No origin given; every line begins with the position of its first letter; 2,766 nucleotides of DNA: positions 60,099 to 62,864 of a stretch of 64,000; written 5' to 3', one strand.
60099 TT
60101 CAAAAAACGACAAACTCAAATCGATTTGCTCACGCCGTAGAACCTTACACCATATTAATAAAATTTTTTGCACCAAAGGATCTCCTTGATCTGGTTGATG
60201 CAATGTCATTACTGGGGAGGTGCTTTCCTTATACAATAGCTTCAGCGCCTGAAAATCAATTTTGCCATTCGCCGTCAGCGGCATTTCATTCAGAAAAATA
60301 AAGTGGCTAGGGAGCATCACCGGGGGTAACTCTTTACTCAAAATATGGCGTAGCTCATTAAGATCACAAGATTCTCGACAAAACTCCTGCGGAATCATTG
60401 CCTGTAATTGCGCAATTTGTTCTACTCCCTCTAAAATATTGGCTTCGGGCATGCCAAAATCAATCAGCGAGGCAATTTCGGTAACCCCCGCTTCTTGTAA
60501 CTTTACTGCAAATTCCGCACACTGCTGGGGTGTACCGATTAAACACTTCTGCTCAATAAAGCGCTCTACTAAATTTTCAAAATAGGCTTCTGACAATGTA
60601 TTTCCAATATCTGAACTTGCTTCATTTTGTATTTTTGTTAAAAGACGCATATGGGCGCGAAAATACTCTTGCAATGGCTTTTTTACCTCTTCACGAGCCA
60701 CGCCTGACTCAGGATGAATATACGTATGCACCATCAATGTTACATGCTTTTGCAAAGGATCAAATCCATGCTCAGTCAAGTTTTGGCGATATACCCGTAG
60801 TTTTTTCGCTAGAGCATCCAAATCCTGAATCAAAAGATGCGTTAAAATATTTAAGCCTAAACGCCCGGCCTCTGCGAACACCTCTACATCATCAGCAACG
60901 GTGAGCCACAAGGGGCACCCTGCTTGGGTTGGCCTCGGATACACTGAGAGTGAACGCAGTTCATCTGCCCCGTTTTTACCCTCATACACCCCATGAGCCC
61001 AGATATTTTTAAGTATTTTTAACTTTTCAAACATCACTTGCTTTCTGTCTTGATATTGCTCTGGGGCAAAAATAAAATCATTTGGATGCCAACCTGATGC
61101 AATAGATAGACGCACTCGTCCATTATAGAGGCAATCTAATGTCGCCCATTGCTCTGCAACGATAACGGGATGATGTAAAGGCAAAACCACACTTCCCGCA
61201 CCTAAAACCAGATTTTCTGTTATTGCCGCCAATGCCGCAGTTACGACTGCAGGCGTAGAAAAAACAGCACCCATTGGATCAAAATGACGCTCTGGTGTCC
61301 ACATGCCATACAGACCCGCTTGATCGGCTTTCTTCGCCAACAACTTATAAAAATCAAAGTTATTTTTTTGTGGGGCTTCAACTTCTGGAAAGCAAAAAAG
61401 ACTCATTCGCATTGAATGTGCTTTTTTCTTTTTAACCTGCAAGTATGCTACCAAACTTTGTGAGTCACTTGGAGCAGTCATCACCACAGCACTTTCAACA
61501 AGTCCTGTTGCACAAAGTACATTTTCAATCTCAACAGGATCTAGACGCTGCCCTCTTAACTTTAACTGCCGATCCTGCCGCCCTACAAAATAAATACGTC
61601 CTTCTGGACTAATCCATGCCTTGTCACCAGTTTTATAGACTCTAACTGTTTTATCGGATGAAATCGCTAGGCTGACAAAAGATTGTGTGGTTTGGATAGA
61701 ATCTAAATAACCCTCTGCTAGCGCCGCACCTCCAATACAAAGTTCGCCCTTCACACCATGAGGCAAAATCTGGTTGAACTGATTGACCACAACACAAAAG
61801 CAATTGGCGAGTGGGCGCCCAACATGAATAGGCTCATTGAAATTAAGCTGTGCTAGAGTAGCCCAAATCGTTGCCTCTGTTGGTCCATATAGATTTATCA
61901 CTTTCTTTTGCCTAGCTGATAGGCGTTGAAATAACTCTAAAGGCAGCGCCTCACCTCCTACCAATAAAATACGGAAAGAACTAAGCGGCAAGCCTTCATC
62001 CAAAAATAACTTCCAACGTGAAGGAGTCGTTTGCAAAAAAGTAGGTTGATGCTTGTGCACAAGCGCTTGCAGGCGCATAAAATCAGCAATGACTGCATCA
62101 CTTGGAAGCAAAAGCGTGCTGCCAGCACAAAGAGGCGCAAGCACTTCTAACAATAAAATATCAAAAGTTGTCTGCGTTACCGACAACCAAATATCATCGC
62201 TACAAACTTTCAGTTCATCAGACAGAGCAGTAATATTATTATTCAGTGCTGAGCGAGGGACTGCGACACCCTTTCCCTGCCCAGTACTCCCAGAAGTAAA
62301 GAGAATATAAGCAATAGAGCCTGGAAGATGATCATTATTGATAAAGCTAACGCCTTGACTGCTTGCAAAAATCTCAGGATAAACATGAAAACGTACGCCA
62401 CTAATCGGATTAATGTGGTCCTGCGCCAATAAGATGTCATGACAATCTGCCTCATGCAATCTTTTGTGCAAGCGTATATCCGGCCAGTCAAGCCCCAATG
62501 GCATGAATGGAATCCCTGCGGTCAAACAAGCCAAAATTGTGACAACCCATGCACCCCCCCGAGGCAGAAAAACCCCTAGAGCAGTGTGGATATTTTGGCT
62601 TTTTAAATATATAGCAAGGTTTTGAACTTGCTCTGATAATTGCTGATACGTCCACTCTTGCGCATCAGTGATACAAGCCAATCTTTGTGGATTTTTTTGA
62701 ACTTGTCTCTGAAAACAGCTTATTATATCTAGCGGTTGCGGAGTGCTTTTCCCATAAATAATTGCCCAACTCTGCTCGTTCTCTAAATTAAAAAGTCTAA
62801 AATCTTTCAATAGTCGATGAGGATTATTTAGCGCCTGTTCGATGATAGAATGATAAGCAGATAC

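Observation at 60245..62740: Glycine-coded adenylation domain interrupted by a luciferase-like monooxygenase domain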

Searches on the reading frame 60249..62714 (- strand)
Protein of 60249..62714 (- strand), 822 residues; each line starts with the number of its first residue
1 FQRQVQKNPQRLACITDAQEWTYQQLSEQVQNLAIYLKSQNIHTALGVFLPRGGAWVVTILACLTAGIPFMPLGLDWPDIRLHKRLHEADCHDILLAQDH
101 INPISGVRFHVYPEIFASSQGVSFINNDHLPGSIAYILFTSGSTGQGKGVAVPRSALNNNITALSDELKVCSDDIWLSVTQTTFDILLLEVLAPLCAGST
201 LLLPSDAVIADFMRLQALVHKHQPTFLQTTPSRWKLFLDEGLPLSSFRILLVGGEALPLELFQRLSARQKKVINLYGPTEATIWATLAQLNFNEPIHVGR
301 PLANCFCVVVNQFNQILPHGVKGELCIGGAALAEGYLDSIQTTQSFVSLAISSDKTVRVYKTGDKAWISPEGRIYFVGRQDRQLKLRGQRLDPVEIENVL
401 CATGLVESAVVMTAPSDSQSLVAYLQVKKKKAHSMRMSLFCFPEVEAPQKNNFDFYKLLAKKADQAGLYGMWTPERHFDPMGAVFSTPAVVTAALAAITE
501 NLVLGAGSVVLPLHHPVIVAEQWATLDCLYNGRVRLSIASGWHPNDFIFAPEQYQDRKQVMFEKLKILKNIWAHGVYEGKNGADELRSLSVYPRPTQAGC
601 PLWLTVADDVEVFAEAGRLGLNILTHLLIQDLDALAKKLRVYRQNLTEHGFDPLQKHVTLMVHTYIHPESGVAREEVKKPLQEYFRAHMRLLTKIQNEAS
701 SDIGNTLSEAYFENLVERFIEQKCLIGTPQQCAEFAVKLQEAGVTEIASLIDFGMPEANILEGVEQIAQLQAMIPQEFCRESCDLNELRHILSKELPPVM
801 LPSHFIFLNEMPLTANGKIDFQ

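Call 10: search_solved_structures(query=window:60249-62714:-, max_evalue=1e-10, show_alignments=0)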
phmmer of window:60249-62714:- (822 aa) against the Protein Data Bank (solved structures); distinct sequences matched with E-value up to 1e-10: 109 (the best 60 are shown).
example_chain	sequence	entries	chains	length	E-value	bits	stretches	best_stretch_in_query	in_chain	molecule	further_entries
6mfy_A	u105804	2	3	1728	8.3e-108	364.9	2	8-420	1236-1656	Linear gramicidin synthase subunit A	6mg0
9be3_A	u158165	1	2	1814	1.1e-107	364.6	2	8-420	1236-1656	Linear gramicidin synthase subunit A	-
9be4_A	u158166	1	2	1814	1.1e-107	364.6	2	8-420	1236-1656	Linear gramicidin synthase subunit A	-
6mfz_A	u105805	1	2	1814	1.1e-107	364.5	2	8-420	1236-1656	Linear gramicidin synthase subunit A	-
9meh_A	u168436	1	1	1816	1.1e-107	364.5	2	8-420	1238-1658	Linear gramicidin synthase subunit A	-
8xjz_C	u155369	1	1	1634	9.7e-92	311.8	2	6-401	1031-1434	Peptide synthetase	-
6ket_A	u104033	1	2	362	1e-73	252.2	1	435-772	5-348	PuwE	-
5u89_A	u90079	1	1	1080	2.6e-71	244.2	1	1-425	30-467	Amino acid adenylation domain protein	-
4zxh_A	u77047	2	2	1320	2.2e-61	211.4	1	8-425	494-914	ABBFA_003403 | Tyrocidine synthetase 3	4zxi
8jbr_A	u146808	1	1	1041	1.6e-57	198.6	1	1-427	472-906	McyA protein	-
1amu_A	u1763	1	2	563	4.1e-56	194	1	1-415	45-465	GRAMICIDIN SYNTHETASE 1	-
8hlk_A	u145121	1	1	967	4.1e-54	187.4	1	1-428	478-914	Microcystin synthetase B (Fragment)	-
4d4g_A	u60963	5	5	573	1.1e-53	185.9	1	1-426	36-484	APNAA1 | APNA A1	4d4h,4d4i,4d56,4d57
9bfd_A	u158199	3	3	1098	3.4e-53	184.3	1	1-416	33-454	Tyrocidine synthase 1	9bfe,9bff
7ly7_A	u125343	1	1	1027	6.3e-53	183.4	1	3-417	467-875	BmdB, Bacillamide NRPS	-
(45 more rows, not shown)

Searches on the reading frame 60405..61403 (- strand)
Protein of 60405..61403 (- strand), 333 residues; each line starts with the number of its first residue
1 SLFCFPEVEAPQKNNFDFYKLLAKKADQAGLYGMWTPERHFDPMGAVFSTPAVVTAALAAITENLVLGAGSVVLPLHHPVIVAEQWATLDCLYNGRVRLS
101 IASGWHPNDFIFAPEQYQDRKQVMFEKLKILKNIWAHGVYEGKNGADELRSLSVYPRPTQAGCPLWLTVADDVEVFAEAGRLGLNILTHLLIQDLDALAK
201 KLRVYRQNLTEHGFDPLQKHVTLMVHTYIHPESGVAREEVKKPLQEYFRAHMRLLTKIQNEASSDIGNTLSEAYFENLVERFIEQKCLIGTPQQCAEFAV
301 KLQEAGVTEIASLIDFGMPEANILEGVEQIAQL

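Call 55: search_solved_structures(query=window:60405-61403:-, max_evalue=0.00001, show_alignments=1)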
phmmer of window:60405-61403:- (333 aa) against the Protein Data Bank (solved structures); distinct sequences matched with E-value up to 0.00001: 19.
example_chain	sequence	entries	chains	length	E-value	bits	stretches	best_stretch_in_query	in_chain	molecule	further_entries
6ket_A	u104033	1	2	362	2.1e-73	250.7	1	16-328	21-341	PuwE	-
8cbb_A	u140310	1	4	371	8.9e-19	71.2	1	19-245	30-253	Alkanal monooxygenase alpha chain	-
1brl_A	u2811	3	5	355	9.9e-18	67.7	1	22-278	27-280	BACTERIAL LUCIFERASE | Alkanal monooxygenase alpha chain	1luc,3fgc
7bip_A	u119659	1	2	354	1.1e-16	64.2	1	13-295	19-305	Luciferase-like monooxygenase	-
2i7g_A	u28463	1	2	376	5.6e-16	62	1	25-257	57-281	Monooxygenase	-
8t0u_A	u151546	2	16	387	2.5e-12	50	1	15-158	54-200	FMNH(2)-dependent dimethylsulfone monooxygenase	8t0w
8k74_A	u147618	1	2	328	3.4e-12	49.6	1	24-185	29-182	Alkanal monooxygenase alpha chain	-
1brl_B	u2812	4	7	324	5.2e-12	48.9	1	28-251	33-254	BACTERIAL LUCIFERASE | BETA2 LUCIFERASE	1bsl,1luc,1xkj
3fgc_B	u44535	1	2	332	5.5e-12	48.8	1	28-251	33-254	Alkanal monooxygenase beta chain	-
3rao_A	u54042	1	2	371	2.5e-10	43.4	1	15-161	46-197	Putative Luciferase-like Monooxygenase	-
2b81_A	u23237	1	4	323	8.3e-10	41.7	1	22-180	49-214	Luciferase-like monooxygenase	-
4us5_D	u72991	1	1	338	3.1e-09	39.8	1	22-114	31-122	LUCIFERASE-LIKE MONOOXYGENASE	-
4us5_A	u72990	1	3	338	5.1e-09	39.1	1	22-112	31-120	LUCIFERASE-LIKE MONOOXYGENASE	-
6fri_A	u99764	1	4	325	2.3e-08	36.9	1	31-248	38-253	Alkanal monooxygenase beta chain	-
5lxe_A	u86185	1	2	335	4.8e-07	32.6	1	34-183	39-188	F420-dependent glucose-6-phosphate dehydrogenase 1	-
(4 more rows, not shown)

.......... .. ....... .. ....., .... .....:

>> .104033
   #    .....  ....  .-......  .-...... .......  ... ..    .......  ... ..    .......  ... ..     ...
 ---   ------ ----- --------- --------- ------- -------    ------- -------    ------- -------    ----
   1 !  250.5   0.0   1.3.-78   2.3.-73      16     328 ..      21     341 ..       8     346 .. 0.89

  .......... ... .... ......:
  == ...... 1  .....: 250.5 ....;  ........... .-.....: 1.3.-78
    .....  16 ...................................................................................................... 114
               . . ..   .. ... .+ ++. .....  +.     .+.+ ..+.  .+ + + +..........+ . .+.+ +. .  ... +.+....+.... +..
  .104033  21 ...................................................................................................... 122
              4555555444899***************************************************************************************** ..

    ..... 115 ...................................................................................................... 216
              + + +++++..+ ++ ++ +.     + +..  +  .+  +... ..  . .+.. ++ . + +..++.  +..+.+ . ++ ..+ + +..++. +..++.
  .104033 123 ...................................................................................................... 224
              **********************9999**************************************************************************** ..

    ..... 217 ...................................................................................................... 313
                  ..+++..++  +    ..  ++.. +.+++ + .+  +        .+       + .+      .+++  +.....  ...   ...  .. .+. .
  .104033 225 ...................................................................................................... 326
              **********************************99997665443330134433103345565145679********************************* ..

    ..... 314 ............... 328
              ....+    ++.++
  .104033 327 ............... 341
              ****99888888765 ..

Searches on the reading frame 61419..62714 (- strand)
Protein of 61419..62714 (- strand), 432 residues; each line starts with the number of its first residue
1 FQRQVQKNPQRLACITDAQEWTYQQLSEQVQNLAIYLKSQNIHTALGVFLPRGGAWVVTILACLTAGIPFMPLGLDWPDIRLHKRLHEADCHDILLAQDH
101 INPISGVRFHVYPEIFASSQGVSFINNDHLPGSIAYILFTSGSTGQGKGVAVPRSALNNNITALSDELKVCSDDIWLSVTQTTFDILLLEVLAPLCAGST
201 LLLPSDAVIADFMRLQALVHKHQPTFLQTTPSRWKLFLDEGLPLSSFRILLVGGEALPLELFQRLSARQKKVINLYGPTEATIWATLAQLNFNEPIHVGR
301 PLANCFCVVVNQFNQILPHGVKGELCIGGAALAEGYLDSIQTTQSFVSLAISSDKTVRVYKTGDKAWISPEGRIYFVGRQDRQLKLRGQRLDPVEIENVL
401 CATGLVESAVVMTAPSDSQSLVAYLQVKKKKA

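Call 68: search_solved_structures(query=window:61419-62714:-, max_evalue=1e-60, show_alignments=1)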
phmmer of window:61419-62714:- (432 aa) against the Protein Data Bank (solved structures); distinct sequences matched with E-value up to 1e-60: 7.
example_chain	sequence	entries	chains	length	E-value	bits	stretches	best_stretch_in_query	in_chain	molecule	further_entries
6mfy_A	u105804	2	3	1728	2.4e-95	323.1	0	8-420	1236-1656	Linear gramicidin synthase subunit A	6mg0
9be3_A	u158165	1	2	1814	2.9e-95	322.9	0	8-420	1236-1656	Linear gramicidin synthase subunit A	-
9be4_A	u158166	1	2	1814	2.9e-95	322.9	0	8-420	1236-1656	Linear gramicidin synthase subunit A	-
6mfz_A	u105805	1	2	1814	2.9e-95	322.9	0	8-420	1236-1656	Linear gramicidin synthase subunit A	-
9meh_A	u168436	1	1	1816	2.9e-95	322.9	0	8-420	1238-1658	Linear gramicidin synthase subunit A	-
8xjz_C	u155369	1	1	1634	2e-88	300.3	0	6-401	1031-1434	Peptide synthetase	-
5u89_A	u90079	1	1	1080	2.7e-63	217.6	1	1-425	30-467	Amino acid adenylation domain protein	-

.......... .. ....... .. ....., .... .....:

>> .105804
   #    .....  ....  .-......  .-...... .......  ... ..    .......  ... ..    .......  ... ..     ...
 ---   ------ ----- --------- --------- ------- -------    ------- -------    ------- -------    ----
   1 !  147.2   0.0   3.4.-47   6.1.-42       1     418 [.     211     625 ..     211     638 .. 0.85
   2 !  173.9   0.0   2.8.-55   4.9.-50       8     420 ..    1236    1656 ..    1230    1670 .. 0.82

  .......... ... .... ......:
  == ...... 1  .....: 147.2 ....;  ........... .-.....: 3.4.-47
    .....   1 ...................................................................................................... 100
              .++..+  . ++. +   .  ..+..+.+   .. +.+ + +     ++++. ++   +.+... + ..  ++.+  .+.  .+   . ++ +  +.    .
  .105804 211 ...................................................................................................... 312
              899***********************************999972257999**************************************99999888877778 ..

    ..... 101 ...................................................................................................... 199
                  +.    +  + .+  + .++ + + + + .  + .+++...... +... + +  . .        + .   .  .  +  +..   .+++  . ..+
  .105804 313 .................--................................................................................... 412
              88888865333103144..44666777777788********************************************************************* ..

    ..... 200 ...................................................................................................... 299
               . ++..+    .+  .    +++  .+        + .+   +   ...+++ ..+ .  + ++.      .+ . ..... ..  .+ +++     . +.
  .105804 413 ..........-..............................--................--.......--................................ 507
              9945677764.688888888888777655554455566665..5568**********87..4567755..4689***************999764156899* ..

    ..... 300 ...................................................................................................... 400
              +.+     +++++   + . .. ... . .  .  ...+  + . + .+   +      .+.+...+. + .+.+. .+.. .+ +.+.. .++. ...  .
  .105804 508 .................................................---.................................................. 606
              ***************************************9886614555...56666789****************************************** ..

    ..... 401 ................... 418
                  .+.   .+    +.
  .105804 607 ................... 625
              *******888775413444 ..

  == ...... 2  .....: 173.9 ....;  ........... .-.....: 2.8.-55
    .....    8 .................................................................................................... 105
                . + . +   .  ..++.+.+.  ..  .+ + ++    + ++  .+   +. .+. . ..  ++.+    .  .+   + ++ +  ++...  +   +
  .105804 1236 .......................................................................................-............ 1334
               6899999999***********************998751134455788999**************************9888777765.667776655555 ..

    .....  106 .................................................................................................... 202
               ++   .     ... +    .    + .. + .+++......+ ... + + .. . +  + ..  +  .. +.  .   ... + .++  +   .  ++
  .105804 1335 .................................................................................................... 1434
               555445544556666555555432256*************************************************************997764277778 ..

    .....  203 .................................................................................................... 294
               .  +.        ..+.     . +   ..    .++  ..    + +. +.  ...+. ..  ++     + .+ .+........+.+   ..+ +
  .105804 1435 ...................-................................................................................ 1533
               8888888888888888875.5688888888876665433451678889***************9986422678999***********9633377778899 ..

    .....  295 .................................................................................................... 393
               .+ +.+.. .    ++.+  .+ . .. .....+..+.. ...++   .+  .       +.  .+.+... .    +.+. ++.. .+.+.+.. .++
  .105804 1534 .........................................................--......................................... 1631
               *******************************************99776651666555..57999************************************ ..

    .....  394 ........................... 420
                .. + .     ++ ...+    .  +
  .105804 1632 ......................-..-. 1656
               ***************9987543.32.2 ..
